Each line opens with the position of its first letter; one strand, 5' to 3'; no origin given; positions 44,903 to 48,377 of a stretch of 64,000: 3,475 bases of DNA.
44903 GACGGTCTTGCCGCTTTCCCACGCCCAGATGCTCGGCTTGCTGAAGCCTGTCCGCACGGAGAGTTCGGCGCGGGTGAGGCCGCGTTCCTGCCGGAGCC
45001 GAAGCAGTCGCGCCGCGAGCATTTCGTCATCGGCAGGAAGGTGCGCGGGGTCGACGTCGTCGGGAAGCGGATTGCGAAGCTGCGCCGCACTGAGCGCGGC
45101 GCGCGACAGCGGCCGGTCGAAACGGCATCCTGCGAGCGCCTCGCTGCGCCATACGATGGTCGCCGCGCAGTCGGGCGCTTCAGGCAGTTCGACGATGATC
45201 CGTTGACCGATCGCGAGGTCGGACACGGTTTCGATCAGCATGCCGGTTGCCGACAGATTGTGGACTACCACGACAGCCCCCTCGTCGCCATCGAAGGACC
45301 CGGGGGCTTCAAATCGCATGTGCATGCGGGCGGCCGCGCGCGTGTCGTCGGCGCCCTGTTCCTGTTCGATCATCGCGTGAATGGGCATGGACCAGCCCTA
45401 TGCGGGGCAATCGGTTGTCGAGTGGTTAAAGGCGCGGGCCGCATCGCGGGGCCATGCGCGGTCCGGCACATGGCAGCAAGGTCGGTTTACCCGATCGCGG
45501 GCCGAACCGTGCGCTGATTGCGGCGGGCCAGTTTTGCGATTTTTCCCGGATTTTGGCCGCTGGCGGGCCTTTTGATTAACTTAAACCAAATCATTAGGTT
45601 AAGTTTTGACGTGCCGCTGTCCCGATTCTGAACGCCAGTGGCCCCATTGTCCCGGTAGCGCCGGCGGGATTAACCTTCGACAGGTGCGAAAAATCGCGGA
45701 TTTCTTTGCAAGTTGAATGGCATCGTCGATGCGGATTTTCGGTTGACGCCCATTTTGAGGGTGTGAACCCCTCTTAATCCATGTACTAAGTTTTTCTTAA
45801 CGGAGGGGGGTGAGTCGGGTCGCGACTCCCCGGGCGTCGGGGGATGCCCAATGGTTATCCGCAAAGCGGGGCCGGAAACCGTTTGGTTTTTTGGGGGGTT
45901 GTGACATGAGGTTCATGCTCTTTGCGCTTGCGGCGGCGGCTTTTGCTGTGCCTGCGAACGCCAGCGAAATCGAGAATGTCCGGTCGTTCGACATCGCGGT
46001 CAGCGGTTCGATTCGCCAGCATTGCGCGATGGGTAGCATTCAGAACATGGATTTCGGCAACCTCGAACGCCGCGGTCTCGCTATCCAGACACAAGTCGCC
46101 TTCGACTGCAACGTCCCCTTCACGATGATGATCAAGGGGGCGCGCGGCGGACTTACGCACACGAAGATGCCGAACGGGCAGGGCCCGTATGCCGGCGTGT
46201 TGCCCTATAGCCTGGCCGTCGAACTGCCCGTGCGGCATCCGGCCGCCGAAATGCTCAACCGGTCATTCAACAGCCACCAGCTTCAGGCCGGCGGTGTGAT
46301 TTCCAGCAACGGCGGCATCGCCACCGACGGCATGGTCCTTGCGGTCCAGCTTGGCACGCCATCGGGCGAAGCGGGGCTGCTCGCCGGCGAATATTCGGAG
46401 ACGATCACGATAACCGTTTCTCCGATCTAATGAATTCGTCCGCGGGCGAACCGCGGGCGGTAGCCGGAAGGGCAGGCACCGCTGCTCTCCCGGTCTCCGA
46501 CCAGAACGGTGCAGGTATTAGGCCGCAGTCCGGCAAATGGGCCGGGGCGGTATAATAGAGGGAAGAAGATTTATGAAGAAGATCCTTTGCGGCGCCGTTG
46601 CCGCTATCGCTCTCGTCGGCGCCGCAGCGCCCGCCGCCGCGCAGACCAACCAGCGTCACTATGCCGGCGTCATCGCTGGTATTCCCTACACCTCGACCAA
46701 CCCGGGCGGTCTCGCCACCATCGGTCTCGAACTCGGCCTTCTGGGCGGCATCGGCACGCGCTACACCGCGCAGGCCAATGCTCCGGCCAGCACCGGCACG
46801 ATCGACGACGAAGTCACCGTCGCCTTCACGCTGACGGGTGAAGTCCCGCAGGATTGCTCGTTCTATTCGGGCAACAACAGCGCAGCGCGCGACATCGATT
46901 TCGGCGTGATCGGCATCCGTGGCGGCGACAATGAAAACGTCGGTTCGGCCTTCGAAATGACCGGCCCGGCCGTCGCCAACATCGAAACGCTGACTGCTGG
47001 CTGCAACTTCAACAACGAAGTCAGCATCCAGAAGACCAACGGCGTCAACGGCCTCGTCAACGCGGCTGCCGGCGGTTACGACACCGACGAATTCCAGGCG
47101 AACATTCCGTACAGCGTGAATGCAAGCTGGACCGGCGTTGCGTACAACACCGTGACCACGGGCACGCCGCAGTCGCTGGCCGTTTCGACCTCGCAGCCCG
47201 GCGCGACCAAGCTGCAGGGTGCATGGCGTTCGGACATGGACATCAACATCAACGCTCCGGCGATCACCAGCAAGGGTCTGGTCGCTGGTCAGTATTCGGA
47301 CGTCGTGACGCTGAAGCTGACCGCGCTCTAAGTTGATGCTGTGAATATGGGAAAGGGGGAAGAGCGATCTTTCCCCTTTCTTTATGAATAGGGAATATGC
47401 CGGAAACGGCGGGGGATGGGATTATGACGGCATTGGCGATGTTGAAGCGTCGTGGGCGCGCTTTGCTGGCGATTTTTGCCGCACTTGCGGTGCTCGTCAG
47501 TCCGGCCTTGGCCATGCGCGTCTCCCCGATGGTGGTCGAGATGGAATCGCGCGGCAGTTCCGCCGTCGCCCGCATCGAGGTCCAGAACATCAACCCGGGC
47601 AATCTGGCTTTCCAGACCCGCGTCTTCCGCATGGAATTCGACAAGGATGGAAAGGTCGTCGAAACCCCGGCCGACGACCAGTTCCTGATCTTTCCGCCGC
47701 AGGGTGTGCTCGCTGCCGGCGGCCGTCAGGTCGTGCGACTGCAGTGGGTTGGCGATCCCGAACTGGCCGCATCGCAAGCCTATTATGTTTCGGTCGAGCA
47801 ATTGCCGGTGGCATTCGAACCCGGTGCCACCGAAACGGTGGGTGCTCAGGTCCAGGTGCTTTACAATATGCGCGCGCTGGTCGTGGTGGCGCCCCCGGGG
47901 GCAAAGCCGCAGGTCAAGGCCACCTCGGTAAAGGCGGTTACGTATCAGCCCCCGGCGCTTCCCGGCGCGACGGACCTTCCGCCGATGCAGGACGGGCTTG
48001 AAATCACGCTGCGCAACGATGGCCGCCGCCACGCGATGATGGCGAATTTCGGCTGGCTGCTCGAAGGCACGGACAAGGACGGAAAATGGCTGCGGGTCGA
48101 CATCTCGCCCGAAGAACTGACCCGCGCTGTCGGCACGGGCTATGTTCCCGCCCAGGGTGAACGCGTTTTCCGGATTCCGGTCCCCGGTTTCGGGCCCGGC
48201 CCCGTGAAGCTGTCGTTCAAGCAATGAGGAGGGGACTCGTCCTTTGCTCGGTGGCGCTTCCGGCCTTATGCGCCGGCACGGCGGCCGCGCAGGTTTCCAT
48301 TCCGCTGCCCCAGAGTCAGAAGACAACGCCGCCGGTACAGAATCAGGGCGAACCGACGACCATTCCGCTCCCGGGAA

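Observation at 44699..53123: Two paralogous PilZ-XRE fusion regulators bracket a non-classical chaperone-usher fimbrial cluster: candidate c-di-GMP-gated fimbrial switch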

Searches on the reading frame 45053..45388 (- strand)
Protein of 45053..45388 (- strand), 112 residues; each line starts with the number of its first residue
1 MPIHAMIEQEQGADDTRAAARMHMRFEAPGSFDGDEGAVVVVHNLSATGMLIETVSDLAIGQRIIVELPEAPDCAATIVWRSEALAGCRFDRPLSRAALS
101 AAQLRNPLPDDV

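Call 70: predict_structure(alignment_id=A5)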
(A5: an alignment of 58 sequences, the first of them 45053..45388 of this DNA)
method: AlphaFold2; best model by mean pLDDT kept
length: 112 residues; sequences in the alignment: 58
mean_pLDDT: 66.1   pTM: 0.59
mean pLDDT of the five models: 66.1, 65.9, 63.1, 62.8, 61.7
residues with pLDDT >= 90: 0; 70-90: 61; 50-70: 26; < 50: 25
segments of 3 or more residues with pLDDT < 50: 1-19, 109-112
pLDDT, mean of each block of 10 residues (from residue 1): 28 45 60 60 81 79 77 81 85 78 60 38
secondary structure, 60 per line:
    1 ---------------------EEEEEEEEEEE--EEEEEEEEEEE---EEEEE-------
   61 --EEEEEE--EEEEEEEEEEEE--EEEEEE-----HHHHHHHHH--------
elements in order: E22-32 E35-45 E49-53 E63-68 E71-82 E85-90 H96-104

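Call 78: fold_search(model_id=the predicted structure, library=pdb)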
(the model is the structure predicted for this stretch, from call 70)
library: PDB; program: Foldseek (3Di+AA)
matches with E <= 10: 836; with E <= 0.001: 12
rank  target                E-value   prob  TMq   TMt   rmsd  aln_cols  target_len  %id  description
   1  8u0i                  2.1e-04  1.00  0.54  0.68   4.2        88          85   22  Crystal structure of PA0012 complexed with cyclic-di-GMP from Pseudomonas aeruginosa (released 2024-09-04)
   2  4rt0_A                2.1e-04  1.00  0.49  0.50   5.7       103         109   16  Structure of the Alg44 PilZ domain from Pseudomonas aeruginosa PAO1 in complex with c-di-GMP (released 2015-04-08)
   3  4rt0_B                2.4e-04  1.00  0.54  0.56   5.3       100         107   15  Structure of the Alg44 PilZ domain from Pseudomonas aeruginosa PAO1 in complex with c-di-GMP (released 2015-04-08)
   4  4rt0_C                2.7e-04  1.00  0.53  0.55   5.1        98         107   15  Structure of the Alg44 PilZ domain from Pseudomonas aeruginosa PAO1 in complex with c-di-GMP (released 2015-04-08)
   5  4rt1_A                2.8e-04  1.00  0.55  0.56   5.6       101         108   15  Structure of the Alg44 PilZ domain (R95A mutant) from Pseudomonas aeruginosa PAO1 in complex with c-di-GMP (released 2015-04-08)
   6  4rt1_B                2.8e-04  1.00  0.54  0.56   5.3        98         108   15  Structure of the Alg44 PilZ domain (R95A mutant) from Pseudomonas aeruginosa PAO1 in complex with c-di-GMP (released 2015-04-08)
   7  4xrn_B                3.0e-04  1.00  0.55  0.59   5.2       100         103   15  Pilz domain with c-di-gmp of a protein from Pseudomonas aeruginosa (released 2016-02-03)
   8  9b8v_E                4.8e-04  1.00  0.61  0.09   4.5        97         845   14  AlphaFold2 informed cryo-EM model of the E. coli cellulose synthase BcsAG3B6 complex (released 2025-02-19)
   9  9fnn_A                5.0e-04  1.00  0.61  0.10   4.7        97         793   14  Cryo-EM structure of the c-di-GMP-saturated 'crown'less Bcs macrocomplex for cellulose secretion in E. coli (released 2024-10-16)
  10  4xrn_C                6.2e-04  1.00  0.56  0.57   5.2       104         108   16  Pilz domain with c-di-gmp of a protein from Pseudomonas aeruginosa (released 2016-02-03)
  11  5y4r_C                8.1e-04  1.00  0.58  0.55   4.7        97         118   15  Structure of a methyltransferase complex (released 2017-11-29)
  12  5y4r_D                8.1e-04  1.00  0.54  0.51   5.0        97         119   15  Structure of a methyltransferase complex (released 2017-11-29)
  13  4xrn_A                1.1e-03  1.00  0.55  0.58   5.5       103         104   16  Pilz domain with c-di-gmp of a protein from Pseudomonas aeruginosa (released 2016-02-03)
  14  4xrn_D                1.5e-03  1.00  0.56  0.58   5.1       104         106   17  Pilz domain with c-di-gmp of a protein from Pseudomonas aeruginosa (released 2016-02-03)
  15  5xly_B                2.0e-03  1.00  0.58  0.54   4.9        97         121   15  Crystal structure of CheR1 in complex with c-di-GMP-bound MapZ (released 2017-08-23)
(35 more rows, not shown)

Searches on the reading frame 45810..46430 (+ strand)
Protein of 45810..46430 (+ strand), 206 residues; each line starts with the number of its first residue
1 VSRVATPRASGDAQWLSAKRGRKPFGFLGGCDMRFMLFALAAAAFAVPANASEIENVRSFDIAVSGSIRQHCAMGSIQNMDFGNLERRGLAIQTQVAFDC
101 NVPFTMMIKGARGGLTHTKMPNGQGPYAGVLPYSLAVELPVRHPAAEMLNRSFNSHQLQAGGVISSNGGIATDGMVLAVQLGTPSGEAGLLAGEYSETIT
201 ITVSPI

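Call 3: search_protein_families(library=pfam, proteins=[window:45810-46430:+], max_evalue=0.1)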
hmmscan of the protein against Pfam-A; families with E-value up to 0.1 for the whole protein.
window:45810-46430:+ (206 aa): 1 family
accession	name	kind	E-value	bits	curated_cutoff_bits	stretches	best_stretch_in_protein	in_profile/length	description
PF05229.21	SCPU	-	0.0031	18.3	22.4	1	62-202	5-138/138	Spore Coat Protein U domain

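Call 27: search_protein_families(library=pfam, proteins=[window:45903-46430:+], max_evalue=10)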
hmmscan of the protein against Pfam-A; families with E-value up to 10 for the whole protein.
window:45903-46430:+ (175 aa): 1 family
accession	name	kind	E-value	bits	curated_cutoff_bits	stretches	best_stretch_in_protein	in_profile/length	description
PF05229.21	SCPU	-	0.0018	19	22.4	1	31-171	5-138/138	Spore Coat Protein U domain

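Call 28: search_protein_families(library=ncbifam, proteins=[window:45903-46430:+], max_evalue=0.1)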
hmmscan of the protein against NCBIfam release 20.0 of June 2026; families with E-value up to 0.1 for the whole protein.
window:45903-46430:+ (175 aa): 1 family
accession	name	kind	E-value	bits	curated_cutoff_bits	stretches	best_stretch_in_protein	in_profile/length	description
NF041110.1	HPE1_fam_CxxC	domain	0.035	14.4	45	1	2-42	1-41/94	plant virulence effector HPE1-like domain-containing protein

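Call 77: search_solved_structures(query=A6, max_evalue=10)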
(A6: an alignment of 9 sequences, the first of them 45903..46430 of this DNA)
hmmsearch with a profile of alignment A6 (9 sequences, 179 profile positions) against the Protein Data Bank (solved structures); distinct sequences matched with E-value up to 10: 0.

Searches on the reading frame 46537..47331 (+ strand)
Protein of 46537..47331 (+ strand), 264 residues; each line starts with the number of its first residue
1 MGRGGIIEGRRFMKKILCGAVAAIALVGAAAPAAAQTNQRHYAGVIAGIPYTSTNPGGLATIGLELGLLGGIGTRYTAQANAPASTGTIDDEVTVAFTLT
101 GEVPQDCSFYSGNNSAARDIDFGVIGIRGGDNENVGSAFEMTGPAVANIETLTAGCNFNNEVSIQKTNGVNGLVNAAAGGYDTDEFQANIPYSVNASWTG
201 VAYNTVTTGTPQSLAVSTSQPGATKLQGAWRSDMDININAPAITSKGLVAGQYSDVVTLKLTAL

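Call 3: search_protein_families(library=pfam, proteins=[window:46537-47331:+], max_evalue=0.1)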
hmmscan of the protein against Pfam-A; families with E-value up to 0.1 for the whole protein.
window:46537-47331:+ (264 aa): 0 families

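Call 27: search_protein_families(library=pfam, proteins=[window:46573-47331:+], max_evalue=10)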
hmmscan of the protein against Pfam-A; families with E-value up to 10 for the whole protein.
window:46573-47331:+ (252 aa): 1 family
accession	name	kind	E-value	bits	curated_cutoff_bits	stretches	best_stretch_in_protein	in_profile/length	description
PF08139.17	LPAM_1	-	0.75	10.8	20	1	1-14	1-14/18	Prokaryotic membrane lipoprotein lipid attachment site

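Call 28: search_protein_families(library=ncbifam, proteins=[window:46573-47331:+], max_evalue=0.1)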
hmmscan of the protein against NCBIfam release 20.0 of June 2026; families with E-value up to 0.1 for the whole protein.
window:46573-47331:+ (252 aa): 0 families

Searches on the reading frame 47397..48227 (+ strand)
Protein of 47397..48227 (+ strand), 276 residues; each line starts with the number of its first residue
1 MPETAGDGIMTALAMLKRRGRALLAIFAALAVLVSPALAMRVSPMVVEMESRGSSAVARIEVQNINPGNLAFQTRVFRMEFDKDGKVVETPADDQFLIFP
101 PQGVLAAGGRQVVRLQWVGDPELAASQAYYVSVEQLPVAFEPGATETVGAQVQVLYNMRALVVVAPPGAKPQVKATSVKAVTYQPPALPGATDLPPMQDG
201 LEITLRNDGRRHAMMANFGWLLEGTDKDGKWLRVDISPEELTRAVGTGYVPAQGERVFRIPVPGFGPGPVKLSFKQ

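Call 3: search_protein_families(library=pfam, proteins=[window:47397-48227:+], max_evalue=0.1)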
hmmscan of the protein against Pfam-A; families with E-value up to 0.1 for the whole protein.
window:47397-48227:+ (276 aa): 1 family
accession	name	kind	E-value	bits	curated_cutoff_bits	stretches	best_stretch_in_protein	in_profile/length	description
PF00345.26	PapD_N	-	5.3e-06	26.9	23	1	53-168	13-124/126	Pili and flagellar-assembly chaperone, PapD N-terminal domain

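Call 28: search_protein_families(library=ncbifam, proteins=[window:47397-48227:+], max_evalue=0.1)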
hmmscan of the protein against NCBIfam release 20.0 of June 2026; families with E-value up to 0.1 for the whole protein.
window:47397-48227:+ (276 aa): 0 families

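Call 34: search_solved_structures(query=A4, max_evalue=1)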
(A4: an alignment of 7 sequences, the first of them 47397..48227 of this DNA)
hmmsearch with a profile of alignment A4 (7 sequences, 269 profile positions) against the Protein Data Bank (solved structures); distinct sequences matched with E-value up to 1: 2.
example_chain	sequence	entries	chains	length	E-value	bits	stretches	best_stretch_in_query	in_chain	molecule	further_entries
5d6h_A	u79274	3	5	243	0.0021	20.6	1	53-220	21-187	CsuC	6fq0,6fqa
6fjy_A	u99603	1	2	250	0.0023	20.5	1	53-220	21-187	CsuC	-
